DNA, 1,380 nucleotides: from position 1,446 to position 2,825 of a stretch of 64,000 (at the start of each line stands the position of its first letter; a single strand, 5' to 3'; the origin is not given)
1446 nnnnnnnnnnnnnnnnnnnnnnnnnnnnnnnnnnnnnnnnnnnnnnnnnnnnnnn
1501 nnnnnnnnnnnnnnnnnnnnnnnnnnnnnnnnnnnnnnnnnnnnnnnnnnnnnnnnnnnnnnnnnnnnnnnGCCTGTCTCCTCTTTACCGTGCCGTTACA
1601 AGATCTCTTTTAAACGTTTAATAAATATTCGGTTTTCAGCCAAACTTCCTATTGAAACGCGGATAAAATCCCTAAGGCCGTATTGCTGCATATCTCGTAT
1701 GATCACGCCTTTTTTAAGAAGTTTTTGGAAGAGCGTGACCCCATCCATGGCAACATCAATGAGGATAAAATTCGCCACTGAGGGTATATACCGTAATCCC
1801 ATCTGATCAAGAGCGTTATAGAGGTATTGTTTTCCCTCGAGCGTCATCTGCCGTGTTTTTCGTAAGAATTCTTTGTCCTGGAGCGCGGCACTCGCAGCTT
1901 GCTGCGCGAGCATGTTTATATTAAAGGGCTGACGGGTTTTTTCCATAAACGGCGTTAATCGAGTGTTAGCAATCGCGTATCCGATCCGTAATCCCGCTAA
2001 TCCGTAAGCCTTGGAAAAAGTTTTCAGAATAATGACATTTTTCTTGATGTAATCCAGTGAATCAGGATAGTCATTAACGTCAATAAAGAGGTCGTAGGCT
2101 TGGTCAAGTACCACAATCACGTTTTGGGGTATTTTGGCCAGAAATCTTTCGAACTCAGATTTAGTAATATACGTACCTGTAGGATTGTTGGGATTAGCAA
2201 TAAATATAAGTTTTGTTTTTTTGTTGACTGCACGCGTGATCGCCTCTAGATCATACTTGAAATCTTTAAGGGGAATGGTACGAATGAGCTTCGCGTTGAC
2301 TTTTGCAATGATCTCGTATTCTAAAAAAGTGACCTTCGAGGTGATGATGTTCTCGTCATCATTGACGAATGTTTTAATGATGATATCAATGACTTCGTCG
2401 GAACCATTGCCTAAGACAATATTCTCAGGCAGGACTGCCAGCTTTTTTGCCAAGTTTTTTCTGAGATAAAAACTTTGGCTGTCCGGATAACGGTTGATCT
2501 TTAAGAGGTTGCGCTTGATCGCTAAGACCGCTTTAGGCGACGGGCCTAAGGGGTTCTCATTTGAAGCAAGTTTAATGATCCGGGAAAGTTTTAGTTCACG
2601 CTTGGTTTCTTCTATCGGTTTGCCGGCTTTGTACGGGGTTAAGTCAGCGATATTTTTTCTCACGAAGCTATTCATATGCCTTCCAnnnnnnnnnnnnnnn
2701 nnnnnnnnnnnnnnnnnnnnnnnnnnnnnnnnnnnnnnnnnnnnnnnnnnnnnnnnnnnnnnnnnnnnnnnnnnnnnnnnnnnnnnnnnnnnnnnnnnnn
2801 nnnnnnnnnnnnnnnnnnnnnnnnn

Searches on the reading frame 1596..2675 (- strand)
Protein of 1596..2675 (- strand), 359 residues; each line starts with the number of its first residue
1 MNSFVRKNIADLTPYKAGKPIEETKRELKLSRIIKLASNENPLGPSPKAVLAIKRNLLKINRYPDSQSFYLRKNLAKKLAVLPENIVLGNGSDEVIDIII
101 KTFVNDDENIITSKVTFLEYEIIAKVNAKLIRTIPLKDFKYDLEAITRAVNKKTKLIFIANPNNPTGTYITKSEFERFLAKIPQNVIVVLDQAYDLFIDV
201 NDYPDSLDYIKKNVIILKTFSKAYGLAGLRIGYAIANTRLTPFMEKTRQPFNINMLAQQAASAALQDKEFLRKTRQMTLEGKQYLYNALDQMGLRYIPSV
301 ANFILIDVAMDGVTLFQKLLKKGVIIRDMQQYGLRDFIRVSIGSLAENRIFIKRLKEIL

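Call 79: find_encoding_contigs(protein=window:1596-2675:-, flank=10000, max_places=1)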
Protein window:1596-2675:- (359 aa): 1 contig read that carries it; 1 place shown.
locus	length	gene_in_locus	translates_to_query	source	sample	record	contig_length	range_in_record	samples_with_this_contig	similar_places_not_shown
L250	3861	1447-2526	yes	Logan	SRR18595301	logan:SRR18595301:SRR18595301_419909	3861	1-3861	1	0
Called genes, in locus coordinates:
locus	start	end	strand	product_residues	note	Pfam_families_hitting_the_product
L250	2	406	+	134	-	?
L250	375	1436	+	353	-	PF01817:CM_2, PF00800:PDT, PF01842:ACT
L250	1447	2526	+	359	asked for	PF00155:Aminotran_1_2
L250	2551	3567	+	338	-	PF18152:DAHP_snth_FXD, PF00793:DAHP_synth_1, PF03102:NeuB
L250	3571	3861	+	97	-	?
